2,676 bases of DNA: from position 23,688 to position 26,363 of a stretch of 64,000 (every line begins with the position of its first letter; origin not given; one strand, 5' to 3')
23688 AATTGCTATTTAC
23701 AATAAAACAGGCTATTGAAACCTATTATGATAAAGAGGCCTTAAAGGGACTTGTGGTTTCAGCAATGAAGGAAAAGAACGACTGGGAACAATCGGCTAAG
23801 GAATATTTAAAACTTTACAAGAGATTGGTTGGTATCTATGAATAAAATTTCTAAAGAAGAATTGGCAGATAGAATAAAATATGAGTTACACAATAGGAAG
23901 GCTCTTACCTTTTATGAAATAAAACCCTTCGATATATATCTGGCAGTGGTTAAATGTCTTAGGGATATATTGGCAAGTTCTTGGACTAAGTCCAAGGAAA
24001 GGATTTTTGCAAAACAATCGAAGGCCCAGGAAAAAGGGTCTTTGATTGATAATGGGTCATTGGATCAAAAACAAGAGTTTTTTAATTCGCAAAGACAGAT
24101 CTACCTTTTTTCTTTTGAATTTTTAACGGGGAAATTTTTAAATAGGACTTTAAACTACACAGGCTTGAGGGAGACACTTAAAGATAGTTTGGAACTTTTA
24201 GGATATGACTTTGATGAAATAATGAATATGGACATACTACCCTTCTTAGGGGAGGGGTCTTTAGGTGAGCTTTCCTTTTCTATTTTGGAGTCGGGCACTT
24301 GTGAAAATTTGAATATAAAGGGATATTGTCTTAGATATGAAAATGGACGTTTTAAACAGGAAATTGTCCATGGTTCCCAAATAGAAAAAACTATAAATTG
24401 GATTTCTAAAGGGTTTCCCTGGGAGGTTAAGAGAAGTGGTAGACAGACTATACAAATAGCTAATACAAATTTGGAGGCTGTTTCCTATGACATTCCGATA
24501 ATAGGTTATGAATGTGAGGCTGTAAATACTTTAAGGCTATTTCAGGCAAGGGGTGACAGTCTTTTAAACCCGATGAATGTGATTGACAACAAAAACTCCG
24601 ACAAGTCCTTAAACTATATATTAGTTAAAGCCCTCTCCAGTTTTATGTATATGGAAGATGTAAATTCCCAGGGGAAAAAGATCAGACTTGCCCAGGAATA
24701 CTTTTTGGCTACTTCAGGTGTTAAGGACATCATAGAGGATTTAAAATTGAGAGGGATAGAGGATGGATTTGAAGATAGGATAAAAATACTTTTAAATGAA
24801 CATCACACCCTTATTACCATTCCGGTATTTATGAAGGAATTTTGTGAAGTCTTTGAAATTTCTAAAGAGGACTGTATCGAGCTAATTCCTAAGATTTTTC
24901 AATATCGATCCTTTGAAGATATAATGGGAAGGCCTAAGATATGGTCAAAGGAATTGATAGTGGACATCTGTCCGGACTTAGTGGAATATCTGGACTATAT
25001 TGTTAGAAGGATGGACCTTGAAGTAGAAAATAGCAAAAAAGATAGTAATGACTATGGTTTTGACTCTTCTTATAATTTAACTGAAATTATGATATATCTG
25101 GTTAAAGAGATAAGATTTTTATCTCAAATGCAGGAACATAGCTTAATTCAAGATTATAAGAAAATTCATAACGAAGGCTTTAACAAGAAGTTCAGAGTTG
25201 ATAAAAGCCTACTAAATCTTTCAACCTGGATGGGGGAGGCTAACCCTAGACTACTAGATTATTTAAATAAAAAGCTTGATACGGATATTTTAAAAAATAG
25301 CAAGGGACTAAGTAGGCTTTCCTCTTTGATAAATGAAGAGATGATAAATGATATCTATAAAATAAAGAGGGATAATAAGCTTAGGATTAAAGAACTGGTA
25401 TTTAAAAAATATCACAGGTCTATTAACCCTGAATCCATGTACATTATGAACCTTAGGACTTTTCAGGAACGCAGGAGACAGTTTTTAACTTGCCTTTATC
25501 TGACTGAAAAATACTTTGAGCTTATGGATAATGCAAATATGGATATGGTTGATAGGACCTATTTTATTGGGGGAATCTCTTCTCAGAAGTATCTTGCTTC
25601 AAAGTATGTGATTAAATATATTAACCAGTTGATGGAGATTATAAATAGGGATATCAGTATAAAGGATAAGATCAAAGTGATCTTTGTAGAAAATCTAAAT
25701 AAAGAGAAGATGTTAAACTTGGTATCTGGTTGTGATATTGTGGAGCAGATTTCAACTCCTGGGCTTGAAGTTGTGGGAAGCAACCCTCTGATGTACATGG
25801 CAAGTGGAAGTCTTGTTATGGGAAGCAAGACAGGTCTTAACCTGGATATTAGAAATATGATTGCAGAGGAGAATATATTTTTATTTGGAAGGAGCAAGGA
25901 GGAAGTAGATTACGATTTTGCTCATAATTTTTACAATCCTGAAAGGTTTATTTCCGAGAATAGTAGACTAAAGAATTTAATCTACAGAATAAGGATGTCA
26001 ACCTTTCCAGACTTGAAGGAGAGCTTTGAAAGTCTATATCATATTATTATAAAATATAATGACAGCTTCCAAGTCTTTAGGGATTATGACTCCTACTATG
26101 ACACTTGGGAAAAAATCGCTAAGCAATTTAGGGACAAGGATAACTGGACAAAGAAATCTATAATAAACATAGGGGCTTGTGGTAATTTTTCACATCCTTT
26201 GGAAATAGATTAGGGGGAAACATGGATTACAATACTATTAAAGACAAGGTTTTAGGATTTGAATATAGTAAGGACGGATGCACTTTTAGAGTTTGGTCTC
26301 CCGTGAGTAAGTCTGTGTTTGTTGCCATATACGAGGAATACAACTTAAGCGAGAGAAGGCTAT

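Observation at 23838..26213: Full-length, apparently catalytically dead glycogen phosphorylase in an intact glycogen operon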

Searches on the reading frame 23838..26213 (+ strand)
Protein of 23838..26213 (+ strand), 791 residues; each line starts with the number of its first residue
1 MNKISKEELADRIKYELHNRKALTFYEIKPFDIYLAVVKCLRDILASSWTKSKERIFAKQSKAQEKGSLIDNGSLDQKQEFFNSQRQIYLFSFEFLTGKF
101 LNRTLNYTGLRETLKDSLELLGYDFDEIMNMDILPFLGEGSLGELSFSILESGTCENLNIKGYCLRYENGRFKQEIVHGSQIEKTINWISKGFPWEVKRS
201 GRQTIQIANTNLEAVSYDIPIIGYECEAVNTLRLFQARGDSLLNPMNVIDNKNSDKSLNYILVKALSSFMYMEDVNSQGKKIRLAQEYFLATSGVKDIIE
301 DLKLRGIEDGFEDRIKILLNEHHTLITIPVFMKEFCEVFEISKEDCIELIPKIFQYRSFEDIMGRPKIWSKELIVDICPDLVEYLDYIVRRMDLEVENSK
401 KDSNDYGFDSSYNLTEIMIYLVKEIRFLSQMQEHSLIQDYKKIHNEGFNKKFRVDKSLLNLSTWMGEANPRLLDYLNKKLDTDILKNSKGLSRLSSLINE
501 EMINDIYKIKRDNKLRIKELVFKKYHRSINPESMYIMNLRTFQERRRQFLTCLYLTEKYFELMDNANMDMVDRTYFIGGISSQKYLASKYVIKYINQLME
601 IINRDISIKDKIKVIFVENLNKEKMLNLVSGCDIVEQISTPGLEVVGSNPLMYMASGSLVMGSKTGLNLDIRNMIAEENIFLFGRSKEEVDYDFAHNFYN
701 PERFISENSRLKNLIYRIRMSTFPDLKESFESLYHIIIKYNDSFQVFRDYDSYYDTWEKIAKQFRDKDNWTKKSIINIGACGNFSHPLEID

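Call 3: search_protein_families(library=pfam, proteins=[window:23838-26213:+], max_evalue=0.01)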
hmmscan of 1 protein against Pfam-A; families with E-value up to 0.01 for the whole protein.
window:23838-26213:+ (791 aa): 1 family
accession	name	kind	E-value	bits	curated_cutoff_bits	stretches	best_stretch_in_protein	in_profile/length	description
PF00343.26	Phosphorylase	-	5.1e-119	399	27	1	119-785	2-698/713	Carbohydrate phosphorylase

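Call 4: search_protein_families(library=ncbifam, proteins=[window:23838-26213:+], max_evalue=0.01)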
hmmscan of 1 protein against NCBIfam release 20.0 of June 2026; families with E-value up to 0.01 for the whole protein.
window:23838-26213:+ (791 aa): 3 families
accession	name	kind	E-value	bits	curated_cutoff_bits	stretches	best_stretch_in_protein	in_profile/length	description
TIGR02093.1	P_ylase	subfamily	2.3e-128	429.6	552.9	1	77-786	49-790/804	glycogen/starch/alpha-glucan family phosphorylase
NF011562.0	PRK14986.1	equivalog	1.1e-97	328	1546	1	81-786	65-796/815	glycogen phosphorylase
NF011561.0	PRK14985.1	equivalog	1.2e-93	314.8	1273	1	75-786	49-784/800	maltodextrin phosphorylase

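Call 5: search_solved_structures(query=window:23838-26213:+, show_alignments=2)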
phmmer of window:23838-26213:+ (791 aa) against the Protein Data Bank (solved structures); distinct sequences matched with E-value up to 0.001: 46.
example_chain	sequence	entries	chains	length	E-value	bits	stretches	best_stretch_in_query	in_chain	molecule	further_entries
9v16_A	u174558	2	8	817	2.9e-90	306.7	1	76-786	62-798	Glycogen phosphorylase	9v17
9uoe_A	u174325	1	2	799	4.9e-90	305.9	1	76-786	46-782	Alpha-1,4 glucan phosphorylase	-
9upe_A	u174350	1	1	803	5.4e-90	305.8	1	76-786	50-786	Alpha-1,4 glucan phosphorylase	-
9ukq_A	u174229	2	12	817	5.8e-90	305.7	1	76-786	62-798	Glycogen phosphorylase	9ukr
9m9p_A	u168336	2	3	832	6.2e-90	305.6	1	76-786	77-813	Alpha-1,4 glucan phosphorylase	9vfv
9s7v_A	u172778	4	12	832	6.3e-90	305.6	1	76-786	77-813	Glycogen phosphorylase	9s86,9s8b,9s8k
5iko_A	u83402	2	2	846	1.3e-87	297.9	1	77-786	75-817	Glycogen phosphorylase, brain form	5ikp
3ceh_A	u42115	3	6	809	2.3e-84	287.2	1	78-786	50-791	Glycogen phosphorylase, liver form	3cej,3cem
8ems_B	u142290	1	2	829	2.4e-84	287.1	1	78-786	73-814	Glycogen phosphorylase, liver form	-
1fa9_A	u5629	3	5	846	2.6e-84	287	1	78-786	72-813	GLYCOGEN PHOSPHORYLASE, LIVER FORM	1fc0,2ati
1em6_A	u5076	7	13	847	2.6e-84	287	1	78-786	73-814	LIVER GLYCOGEN PHOSPHORYLASE | Glycogen phosphorylase, liver form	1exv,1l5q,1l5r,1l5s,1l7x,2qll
1xoi_A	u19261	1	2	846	2.6e-84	287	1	78-786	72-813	Glycogen phosphorylase, liver form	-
3dd1_A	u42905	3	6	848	2.6e-84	287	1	78-786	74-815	Glycogen phosphorylase, liver form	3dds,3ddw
2zb2_A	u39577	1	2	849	2.6e-84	287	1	78-786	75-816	Glycogen phosphorylase, liver form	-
1abb_A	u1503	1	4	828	1.2e-81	278.3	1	77-786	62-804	GLYCOGEN PHOSPHORYLASE B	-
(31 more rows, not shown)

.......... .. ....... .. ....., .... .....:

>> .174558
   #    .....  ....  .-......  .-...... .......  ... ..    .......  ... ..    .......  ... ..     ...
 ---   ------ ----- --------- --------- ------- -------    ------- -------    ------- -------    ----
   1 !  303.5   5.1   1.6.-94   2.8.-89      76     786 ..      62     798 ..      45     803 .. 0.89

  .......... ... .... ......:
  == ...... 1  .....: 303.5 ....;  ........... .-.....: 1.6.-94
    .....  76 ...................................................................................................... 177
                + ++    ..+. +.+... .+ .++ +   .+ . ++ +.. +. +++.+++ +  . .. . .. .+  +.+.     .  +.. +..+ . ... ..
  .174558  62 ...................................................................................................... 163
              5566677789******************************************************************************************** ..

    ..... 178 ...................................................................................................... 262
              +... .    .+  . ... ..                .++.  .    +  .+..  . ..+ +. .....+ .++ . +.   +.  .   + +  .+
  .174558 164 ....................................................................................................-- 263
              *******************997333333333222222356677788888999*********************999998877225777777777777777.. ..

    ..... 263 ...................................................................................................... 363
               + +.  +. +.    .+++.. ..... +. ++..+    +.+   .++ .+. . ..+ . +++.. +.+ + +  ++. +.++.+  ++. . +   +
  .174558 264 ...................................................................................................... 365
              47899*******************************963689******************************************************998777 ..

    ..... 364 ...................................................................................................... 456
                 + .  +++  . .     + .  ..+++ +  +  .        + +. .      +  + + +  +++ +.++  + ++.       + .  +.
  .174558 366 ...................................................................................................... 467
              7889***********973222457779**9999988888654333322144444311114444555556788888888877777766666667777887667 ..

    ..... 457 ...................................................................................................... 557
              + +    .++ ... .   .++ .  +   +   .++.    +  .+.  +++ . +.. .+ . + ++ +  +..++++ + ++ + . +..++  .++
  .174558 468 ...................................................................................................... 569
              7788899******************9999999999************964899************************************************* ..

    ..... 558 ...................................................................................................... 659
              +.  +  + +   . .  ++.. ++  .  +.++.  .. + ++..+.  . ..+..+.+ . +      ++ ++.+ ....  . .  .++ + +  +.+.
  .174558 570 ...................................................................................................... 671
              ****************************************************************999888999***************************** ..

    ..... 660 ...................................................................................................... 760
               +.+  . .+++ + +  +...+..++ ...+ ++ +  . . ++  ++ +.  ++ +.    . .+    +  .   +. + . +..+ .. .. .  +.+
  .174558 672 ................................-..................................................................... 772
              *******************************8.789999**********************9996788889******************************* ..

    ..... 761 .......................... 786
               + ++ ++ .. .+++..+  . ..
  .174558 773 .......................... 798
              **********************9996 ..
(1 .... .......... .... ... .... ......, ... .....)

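Call 7: find_homologous_proteins(query=window:23838-26213:+)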
Query window:23838-26213:+ (791 aa): 158 proteins with E <= 0.001 among 8000 candidates; the best 120 are listed.
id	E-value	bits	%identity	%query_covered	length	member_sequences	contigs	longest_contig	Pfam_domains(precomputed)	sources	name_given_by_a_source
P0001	0.0e+0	1770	100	100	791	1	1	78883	PF00343.27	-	-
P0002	0.0e+0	1367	77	100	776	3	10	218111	PF00343.27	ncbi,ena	-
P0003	6.5e-229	780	49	100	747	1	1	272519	PF00343.27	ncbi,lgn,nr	ncbi:MAG: glycogen/starch/alpha-glucan phosphorylase [Lagierella massiliensis]|nr:glycogen/starch/al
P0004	9.2e-225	766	48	100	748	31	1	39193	PF00343.27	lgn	-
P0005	3.8e-220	751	48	100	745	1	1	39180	PF00343.27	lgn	-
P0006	4.5e-220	751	48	99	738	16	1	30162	PF00343.27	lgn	-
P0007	1.7e-218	746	48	99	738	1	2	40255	PF00343.27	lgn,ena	-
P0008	7.5e-218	744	48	99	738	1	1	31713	PF00343.27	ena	-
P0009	1.2e-216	740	48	99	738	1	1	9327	PF00343.27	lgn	-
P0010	1.8e-216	739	48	100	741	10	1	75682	PF00343.27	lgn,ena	-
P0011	3.9e-216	738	48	99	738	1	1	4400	PF00343.27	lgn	-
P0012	1.3e-90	323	30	95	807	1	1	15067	PF00343.27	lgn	-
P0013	1.1e-87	313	29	99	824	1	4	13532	PF00343.27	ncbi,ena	-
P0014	3.1e-87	312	28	90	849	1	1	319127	PF00343.27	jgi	jgi:glycogen phosphorylase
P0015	1.3e-85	306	27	96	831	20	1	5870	PF00343.27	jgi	jgi:glycogen phosphorylase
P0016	4.5e-85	305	27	97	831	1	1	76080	PF00343.27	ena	-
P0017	8.5e-85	304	27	96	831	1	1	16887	PF00343.27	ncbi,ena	-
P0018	1.0e-84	303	27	96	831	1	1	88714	PF00343.27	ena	-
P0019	1.4e-84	303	27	96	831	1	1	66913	PF00343.27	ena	-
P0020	2.2e-83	299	27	96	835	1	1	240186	PF00343.27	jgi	jgi:starch phosphorylase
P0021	2.4e-83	299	27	90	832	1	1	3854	PF00343.27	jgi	-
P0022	2.5e-83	299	27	96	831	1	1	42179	PF00343.27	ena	-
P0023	3.1e-83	298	27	90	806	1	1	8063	PF00343.27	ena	-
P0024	3.4e-83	298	27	90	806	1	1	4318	PF00343.27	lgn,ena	-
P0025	3.6e-83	298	27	96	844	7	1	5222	PF00343.27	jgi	jgi:starch phosphorylase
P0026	4.0e-83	298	27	90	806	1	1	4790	PF00343.27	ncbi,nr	ncbi:MAG: glycogen/starch/alpha-glucan phosphorylase [Peptostreptococcaceae bacterium]|nr:glycogen/s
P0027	4.0e-83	298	27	90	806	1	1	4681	PF00343.27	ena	-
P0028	4.2e-83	298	27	90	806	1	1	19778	PF00343.27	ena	-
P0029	4.7e-83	298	27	90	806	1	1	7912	PF00343.27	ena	-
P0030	5.4e-83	298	27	90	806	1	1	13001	PF00343.27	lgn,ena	-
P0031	5.7e-83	298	27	90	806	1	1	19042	PF00343.27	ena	-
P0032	6.7e-83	297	27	96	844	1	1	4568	PF00343.27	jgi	-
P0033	6.9e-83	297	27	96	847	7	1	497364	PF00343.27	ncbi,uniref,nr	ncbi:glycogen/starch/alpha-glucan phosphorylase [Geomobilimonas luticola]|uniref:Alpha-1,4 glucan ph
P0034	6.9e-83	297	27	90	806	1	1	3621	PF00343.27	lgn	-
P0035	7.0e-83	297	27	90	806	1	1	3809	PF00343.27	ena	-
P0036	7.2e-83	297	26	96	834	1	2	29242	PF00343.27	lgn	-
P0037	7.6e-83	297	27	90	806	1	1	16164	PF00343.27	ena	-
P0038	7.6e-83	297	27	90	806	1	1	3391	PF00343.27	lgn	-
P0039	8.1e-83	297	27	90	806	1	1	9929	PF00343.27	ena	-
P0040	8.7e-83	297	28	90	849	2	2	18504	PF00343.27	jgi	jgi:glycogen phosphorylase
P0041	8.7e-83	297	26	96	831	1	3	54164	PF00343.27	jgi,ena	-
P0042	9.9e-83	297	27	96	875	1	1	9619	PF00343.27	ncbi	-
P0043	1.1e-82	297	27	90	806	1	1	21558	PF00343.27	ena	-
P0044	1.2e-82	297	27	90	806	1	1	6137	PF00343.27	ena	-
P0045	1.2e-82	296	27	90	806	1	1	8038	PF00343.27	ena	-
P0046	1.3e-82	296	27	90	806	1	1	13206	PF00343.27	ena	-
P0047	1.3e-82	296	26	96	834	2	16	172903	PF00343.27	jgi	-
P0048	1.3e-82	296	27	90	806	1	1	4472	PF00343.27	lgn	-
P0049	1.4e-82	296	27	90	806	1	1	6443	PF00343.27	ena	-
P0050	1.4e-82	296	27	90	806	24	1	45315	PF00343.27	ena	-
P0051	2.0e-82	296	26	96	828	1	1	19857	PF00343.27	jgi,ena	-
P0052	2.1e-82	296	27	90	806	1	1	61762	PF00343.27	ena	-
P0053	2.4e-82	295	27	90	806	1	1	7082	PF00343.27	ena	-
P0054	2.5e-82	295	27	90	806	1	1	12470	PF00343.27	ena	-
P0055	2.6e-82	295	27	96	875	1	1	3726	PF00343.27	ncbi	-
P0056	2.6e-82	295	27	95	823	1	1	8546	PF00343.27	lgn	-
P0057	2.8e-82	295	28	90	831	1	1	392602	PF00343.27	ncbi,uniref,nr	ncbi:glycogen/starch/alpha-glucan phosphorylase [Geomesophilobacter sediminis]|uniref:Alpha-1,4 gluc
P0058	2.9e-82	295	27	90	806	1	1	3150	PF00343.27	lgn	-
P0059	3.2e-82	295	27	96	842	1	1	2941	PF00343.27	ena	-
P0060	3.5e-82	295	27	90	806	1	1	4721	PF00343.27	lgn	-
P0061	3.8e-82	295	27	90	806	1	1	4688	PF00343.27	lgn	-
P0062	4.4e-82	295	26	96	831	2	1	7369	PF00343.27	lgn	-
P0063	5.6e-82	294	27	95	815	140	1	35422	PF00343.27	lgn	-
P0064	5.9e-82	294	27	90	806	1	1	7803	PF00343.27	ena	-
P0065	6.6e-82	294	27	90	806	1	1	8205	PF00343.27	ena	-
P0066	7.1e-82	294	27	90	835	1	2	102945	PF00343.27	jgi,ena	-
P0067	7.3e-82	294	27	89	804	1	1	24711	PF00343.27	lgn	-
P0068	7.4e-82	294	27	90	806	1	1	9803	PF00343.27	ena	-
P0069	8.4e-82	294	27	90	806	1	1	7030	PF00343.27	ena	-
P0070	1.1e-81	293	27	90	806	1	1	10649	PF00343.27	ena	-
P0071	1.7e-81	293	27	90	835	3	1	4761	PF00343.27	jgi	jgi:glycogen phosphorylase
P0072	1.8e-81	293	26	96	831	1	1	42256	PF00343.27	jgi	-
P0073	2.0e-81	292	27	97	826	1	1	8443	PF00343.27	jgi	jgi:glycogen phosphorylase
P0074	2.8e-81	292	27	89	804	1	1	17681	PF00343.27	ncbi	-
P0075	2.8e-81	292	26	96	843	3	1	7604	PF00343.27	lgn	-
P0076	6.4e-81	291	26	96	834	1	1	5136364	PF00343.27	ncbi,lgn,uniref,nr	ncbi:glycogen/starch/alpha-glucan phosphorylase [Geotalea uraniireducens]|uniref:Alpha-1,4 glucan ph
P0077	7.8e-81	290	26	97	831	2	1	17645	PF00343.27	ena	-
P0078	1.2e-80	290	28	90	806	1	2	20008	PF00343.27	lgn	-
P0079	1.3e-80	290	26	97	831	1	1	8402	PF00343.27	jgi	-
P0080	1.4e-80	290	27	90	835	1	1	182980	PF00343.27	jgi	jgi:glycogen phosphorylase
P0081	1.7e-80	289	27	93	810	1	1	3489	PF00343.27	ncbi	-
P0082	1.8e-80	289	26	90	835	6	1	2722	PF00343.27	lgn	-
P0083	2.0e-80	289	25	96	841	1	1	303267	PF00343.27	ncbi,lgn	-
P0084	2.1e-80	289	26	96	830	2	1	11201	PF00343.27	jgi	jgi:glycogen phosphorylase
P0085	2.4e-80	289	26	98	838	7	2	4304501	PF00343.27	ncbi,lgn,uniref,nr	ncbi:glycogen phosphorylase [Geotalea daltonii FRC-32]|uniref:Alpha-1,4 glucan phosphorylase n=1 Tax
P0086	3.0e-80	289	26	96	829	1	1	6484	PF00343.27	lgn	-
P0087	4.0e-80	288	27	90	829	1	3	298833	PF00343.27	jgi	jgi:glycogen phosphorylase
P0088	4.7e-80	288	26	96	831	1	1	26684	PF00343.27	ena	-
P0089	5.0e-80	288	26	90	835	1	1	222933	PF00343.27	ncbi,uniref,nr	ncbi:alpha-1,4 glucan phosphorylase [Geomonas silvestris]|uniref:Alpha-1,4 glucan phosphorylase n=1 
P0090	5.2e-80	288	27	90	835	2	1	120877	PF00343.27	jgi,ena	-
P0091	5.5e-80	288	28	90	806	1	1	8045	PF00343.27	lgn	-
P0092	9.3e-80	287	28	90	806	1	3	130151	PF00343.27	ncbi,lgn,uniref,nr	ncbi:glycogen/starch/alpha-glucan phosphorylase [Paraclostridium sordellii]|uniref:Alpha-1,4 glucan 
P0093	1.3e-79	286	27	90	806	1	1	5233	PF00343.27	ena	-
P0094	1.4e-79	286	27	90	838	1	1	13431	PF00343.27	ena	-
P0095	1.7e-79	286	26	96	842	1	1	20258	PF00343.27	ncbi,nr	ncbi:MAG: glycogen/starch/alpha-glucan phosphorylase [Geobacteraceae bacterium]|nr:glycogen/starch/a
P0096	2.3e-79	286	26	90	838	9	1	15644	PF00343.27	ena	-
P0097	3.2e-79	285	27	90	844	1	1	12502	PF00343.27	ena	-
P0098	3.4e-79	285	26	96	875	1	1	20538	PF00343.27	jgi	jgi:glycogen phosphorylase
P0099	5.5e-79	284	27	90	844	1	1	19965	PF00343.27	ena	-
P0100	5.8e-79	284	25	96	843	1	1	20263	PF00343.27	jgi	-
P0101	8.2e-79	284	26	90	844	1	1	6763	PF00343.27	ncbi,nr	ncbi:MAG TPA: glycogen/starch/alpha-glucan phosphorylase [Geobacteraceae bacterium]|nr:glycogen/star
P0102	9.1e-79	284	25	96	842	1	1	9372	PF00343.27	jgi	jgi:starch phosphorylase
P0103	1.2e-78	283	27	96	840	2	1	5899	PF00343.27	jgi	jgi:starch phosphorylase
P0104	1.8e-78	283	26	96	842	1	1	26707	PF00343.27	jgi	-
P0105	2.4e-78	282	27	96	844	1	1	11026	PF00343.27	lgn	-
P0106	5.2e-78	281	27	90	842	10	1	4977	PF00343.27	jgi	-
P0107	6.0e-78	281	27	89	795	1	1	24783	PF00343.27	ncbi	-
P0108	7.5e-78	281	25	96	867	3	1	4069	PF00343.27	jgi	-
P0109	8.6e-78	280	26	90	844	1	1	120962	PF00343.27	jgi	jgi:starch phosphorylase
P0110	1.4e-77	280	25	96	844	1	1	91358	PF00343.27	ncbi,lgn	-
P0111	1.8e-77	279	25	96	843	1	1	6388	PF00343.27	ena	-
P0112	1.8e-77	279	26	96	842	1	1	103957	PF00343.27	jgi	jgi:starch phosphorylase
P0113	2.3e-77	279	24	99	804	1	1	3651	PF00343.27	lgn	-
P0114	4.5e-77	278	26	96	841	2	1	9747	PF00343.27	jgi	-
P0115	1.1e-76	277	25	96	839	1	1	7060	PF00343.27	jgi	jgi:glycogen phosphorylase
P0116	1.4e-76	276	26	96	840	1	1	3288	PF00343.27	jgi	jgi:starch phosphorylase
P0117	2.5e-76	276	25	96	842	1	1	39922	PF00343.27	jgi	jgi:starch phosphorylase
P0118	5.3e-76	275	28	90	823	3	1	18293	PF00343.27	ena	-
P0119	5.3e-76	274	26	96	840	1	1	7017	PF00343.27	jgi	jgi:glycogen phosphorylase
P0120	6.9e-76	274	27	93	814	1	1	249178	PF00343.27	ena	-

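Call 12: find_related_loci(query=A1, collection=genome_contigs, flank=10000)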
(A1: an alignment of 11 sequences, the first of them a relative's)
Query A1 (791 aa) in genome_contigs; peptide patterns used: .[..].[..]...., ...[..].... (x = any residue, [..] = any of these).
118 stretches matched a pattern; 5 encode a relative of the query (tblastn E <= 1e-3); 5 distinct loci.
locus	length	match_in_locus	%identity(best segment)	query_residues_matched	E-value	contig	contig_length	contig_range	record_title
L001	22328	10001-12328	77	1-791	0e+0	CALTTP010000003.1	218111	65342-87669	MAG: uncultured Peptoniphilaceae bacterium isolate S3CtOaL6XM_bin.11.MAG genome assembly, contig: NODE_22_length_218111_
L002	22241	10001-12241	49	1-791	0e+0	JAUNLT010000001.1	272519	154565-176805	MAG: Lagierella massiliensis isolate S30M_St_45 NODE_11_length_272519_cov_18.030470, whole genome shotgun sequence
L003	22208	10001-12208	48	1-785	0e+0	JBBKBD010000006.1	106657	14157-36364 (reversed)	Lagierella sp. ICN-221743 assembly_contig_6, whole genome shotgun sequence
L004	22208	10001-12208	48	1-785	0e+0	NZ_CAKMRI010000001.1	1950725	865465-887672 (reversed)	Mediannikoviicoccus vaginalis strain Marseille-Q5883, whole genome shotgun sequence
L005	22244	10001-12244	49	1-790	0e+0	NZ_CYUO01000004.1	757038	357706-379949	Lagierella massiliensis strain SIT14, whole genome shotgun sequence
